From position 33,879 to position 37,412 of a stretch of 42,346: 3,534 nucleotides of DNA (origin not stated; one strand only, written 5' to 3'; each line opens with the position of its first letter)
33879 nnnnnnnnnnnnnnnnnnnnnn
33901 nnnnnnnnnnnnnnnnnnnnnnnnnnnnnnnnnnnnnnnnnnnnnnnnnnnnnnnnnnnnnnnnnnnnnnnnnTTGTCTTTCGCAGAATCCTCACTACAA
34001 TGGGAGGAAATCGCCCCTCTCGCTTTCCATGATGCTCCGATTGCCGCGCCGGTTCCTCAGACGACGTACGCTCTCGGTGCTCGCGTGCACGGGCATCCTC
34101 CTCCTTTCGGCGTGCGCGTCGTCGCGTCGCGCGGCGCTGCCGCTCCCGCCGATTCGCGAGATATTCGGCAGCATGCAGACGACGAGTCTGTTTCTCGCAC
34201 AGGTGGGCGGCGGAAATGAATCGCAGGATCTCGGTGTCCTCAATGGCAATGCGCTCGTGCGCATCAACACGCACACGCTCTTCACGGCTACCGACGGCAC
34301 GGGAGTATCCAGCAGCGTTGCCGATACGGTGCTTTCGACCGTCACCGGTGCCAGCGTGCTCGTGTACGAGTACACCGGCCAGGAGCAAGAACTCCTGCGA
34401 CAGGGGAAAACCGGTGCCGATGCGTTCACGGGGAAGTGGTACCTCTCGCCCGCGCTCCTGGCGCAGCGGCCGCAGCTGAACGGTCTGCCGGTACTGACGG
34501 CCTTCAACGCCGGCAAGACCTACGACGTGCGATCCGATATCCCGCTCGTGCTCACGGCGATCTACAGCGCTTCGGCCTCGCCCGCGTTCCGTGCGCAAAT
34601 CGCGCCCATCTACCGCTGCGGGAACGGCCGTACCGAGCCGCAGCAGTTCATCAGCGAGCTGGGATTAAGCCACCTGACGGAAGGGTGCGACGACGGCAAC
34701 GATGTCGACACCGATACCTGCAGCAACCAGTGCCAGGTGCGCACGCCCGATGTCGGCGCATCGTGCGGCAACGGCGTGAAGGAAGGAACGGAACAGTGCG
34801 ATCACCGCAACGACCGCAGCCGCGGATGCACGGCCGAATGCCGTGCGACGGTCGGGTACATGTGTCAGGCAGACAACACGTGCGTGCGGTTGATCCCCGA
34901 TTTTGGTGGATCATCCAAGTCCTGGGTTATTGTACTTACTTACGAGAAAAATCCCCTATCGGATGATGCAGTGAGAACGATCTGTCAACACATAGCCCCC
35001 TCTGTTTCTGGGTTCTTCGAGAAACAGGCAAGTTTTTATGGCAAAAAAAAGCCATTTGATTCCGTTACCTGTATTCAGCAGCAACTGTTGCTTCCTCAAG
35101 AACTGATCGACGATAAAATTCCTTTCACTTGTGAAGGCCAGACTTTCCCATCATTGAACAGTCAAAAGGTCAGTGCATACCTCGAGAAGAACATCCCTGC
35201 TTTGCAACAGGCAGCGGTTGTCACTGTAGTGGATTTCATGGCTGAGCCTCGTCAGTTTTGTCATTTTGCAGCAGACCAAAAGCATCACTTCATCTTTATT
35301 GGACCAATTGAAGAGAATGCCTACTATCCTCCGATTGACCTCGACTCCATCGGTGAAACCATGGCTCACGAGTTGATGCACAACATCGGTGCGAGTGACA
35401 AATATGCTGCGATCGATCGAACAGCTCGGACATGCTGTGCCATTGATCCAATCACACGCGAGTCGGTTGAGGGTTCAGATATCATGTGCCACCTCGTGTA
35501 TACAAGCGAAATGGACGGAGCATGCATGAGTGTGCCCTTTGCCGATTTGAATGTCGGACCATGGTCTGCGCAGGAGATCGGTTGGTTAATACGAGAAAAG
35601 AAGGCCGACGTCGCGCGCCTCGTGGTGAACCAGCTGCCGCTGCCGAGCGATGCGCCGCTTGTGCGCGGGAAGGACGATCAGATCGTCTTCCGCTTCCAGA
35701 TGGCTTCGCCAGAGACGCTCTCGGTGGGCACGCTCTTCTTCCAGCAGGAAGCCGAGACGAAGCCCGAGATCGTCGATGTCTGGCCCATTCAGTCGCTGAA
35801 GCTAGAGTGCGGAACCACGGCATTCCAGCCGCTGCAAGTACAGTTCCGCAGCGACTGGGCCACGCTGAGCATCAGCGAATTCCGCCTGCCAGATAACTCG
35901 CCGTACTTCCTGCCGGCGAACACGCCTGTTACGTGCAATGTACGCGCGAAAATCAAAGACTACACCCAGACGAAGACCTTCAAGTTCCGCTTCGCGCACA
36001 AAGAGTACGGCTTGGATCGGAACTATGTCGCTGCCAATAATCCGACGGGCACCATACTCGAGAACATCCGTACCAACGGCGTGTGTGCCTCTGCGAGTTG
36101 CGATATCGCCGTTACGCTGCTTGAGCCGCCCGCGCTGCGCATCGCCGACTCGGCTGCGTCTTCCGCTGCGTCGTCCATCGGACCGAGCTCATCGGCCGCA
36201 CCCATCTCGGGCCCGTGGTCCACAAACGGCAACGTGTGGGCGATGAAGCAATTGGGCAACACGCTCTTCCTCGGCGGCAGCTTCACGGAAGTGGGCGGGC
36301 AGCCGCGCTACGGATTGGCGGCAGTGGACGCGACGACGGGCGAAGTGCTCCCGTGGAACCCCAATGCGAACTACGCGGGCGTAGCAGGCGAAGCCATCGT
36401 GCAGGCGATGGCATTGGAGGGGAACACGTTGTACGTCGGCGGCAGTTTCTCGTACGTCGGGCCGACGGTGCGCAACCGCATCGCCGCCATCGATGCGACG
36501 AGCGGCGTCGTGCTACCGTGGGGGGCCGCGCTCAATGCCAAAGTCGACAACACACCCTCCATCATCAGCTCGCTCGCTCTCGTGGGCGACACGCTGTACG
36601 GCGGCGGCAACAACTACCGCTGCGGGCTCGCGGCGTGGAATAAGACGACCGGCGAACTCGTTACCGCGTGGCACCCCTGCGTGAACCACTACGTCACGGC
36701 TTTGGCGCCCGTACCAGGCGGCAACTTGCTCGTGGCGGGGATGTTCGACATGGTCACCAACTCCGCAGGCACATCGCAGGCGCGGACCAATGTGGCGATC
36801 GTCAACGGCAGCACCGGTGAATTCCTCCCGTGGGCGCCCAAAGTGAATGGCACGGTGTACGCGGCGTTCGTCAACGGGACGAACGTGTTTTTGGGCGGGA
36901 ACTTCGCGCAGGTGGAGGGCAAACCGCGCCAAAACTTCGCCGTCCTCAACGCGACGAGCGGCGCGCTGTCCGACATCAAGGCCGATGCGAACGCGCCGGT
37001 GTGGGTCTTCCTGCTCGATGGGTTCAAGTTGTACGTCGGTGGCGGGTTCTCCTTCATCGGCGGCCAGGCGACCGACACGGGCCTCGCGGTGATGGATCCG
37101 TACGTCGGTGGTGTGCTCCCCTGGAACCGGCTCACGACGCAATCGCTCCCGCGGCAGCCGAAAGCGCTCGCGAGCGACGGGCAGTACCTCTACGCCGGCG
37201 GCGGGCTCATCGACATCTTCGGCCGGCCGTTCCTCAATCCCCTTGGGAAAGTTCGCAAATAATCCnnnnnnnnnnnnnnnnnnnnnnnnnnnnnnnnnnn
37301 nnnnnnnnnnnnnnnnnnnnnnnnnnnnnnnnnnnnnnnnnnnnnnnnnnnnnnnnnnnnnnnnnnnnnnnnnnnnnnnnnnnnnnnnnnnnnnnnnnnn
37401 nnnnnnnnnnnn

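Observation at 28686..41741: Two paralogous TMTC/PMT-like GT-C + TPR proteins bracket uppP and two giant Ser-rich secreted proteins: candidate protein O-glycosylation / cell-surface module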

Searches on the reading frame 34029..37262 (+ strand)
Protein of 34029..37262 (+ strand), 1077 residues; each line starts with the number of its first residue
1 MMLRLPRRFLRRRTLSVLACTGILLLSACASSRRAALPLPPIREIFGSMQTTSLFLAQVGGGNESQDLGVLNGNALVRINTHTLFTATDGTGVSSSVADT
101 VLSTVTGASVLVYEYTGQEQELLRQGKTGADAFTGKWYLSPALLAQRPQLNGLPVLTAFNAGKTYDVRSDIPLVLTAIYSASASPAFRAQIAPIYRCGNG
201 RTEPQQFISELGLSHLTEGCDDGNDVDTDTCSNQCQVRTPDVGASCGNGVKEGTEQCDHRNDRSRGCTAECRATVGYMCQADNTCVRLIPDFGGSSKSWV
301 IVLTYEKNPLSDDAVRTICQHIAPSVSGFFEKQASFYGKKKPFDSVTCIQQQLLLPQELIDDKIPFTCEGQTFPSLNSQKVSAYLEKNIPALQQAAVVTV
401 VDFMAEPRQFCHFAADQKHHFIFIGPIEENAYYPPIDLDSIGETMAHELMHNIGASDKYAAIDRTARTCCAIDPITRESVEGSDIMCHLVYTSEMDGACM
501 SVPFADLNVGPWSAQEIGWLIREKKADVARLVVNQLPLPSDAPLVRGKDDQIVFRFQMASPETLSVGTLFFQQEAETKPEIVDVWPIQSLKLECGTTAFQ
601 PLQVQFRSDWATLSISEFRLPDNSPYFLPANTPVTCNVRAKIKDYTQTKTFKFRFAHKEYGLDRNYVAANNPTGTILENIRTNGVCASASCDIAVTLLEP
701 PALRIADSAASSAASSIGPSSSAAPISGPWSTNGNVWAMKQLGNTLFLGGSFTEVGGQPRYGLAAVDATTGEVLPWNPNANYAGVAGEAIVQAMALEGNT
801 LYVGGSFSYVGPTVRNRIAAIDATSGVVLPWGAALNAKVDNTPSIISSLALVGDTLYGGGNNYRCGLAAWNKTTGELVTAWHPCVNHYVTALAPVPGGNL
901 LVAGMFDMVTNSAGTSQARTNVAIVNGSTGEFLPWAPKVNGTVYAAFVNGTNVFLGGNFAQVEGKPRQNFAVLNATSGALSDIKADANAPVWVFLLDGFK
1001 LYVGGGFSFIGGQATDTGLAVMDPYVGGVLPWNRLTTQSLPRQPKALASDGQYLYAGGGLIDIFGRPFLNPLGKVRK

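Call 7: search_protein_families(library=pfam, proteins=[window:34029-37262:+], max_evalue=0.01)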
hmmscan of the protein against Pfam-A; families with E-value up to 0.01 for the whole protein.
window:34029-37262:+ (1077 aa): 2 families
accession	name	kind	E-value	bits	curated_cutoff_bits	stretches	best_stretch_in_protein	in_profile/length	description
PF13948.11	DUF4215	-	5.8e-05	23.7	27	0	217-236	29-47/47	Domain of unknown function (DUF4215)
PF12768.13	Rax2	-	0.00063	19.6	28.8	0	886-993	23-127/254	Rax2 C-terminal beta propeller domain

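Call 10: search_protein_families(library=ncbifam, proteins=[window:34029-37262:+], max_evalue=0.01)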
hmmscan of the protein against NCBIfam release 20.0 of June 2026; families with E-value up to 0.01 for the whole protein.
window:34029-37262:+ (1077 aa): 1 family
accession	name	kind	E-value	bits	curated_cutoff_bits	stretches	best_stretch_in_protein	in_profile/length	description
TIGR02232.1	myxo_disulf_rpt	repeat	1.1e-09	37.9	20.8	2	196-237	3-32/38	cysteine-rich acidic repeat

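Call 23: find_homologous_proteins(query=window:34029-37262:+, max_evalue=0.00001)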
Query window:34029-37262:+ (1077 aa): 9 proteins with E <= 0.00001 among 8000 candidates.
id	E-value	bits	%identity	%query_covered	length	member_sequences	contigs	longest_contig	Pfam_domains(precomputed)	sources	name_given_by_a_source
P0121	0.0e+0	2493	100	100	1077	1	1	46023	-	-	-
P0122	0.0e+0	1635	87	51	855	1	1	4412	-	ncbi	-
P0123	3.2e-24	103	32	26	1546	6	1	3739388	PF01391.24,PF23657.2,PF09479.17,PF18998.7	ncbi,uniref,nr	ncbi:hypothetical protein [Alcanivorax sp. VBW004]|uniref:DUF7151 family protein n=1 Tax=Alcanivorax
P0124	1.1e-18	85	31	26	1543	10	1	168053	PF01391.24,PF23657.2,PF09479.17,PF18998.7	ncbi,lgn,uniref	ncbi:MAG: hypothetical protein ABNH27_14500 [Alcanivorax sp.]|uniref:DUF7151 family protein n=1 Tax=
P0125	4.8e-14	70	44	7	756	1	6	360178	PF13948.12,PF13620.13,PF22904.4,PF17210.10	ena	-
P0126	3.4e-9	54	51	6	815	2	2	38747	PF13948.12,PF13620.13,PF22904.4,PF17210.10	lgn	-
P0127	2.7e-7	47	30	18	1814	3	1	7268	PF22352.3,PF00801.27,PF18981.7,PF17164.11,PF13385.14,PF02210.32,PF00054.31,PF18911.7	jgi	-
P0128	5.3e-7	46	40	7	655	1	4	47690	PF13948.12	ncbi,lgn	-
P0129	1.2e-6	45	42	7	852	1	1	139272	PF08400.17,PF13715.13,PF13948.12,PF07210.19,PF17802.8,PF13620.13,PF22904.4,PF17210.10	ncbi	-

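Call 25: find_encoding_contigs(protein=P0122, flank=10000, max_places=3)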
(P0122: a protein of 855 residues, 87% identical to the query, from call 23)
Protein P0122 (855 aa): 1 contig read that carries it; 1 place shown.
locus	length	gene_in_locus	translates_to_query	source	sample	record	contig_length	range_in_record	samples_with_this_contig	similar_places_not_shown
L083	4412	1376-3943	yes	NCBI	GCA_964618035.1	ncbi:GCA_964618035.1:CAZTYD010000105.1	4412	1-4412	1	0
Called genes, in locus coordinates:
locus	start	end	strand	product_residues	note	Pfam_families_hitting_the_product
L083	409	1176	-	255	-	PF02673:BacA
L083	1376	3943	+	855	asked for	-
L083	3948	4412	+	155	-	?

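Call 46: search_solved_structures(query=window:34029-37262:+, max_evalue=1, show_alignments=2)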
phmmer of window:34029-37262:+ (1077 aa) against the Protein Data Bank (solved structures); distinct sequences matched with E-value up to 1: 0.

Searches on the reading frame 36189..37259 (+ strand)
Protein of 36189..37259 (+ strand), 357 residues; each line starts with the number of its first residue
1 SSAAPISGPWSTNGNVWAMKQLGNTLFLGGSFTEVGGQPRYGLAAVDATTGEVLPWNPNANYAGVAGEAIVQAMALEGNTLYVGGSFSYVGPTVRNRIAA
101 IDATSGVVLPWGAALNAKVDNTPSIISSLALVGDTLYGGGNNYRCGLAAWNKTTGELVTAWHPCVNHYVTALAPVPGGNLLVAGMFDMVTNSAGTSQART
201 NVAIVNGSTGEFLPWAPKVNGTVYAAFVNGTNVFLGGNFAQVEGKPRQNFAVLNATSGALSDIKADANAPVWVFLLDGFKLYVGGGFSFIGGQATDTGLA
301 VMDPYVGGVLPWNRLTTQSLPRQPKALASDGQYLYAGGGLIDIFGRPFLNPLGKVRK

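Call 77: search_protein_families(library=pfam, proteins=[window:36189-37259:+], max_evalue=1)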
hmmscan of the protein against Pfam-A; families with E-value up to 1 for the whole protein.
window:36189-37259:+ (357 aa): 3 families
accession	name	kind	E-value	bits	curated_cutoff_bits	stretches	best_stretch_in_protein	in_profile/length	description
PF12768.13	Rax2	-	8.2e-05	22.5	28.8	1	166-273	23-127/254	Rax2 C-terminal beta propeller domain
PF17164.10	DUF5122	-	0.062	14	27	0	80-99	5-24/36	Domain of unknown function (DUF5122) beta-propeller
PF01077.27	NIR_SIR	-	0.24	11.3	27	0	248-298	79-100/158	Nitrite and sulphite reductase 4Fe-4S domain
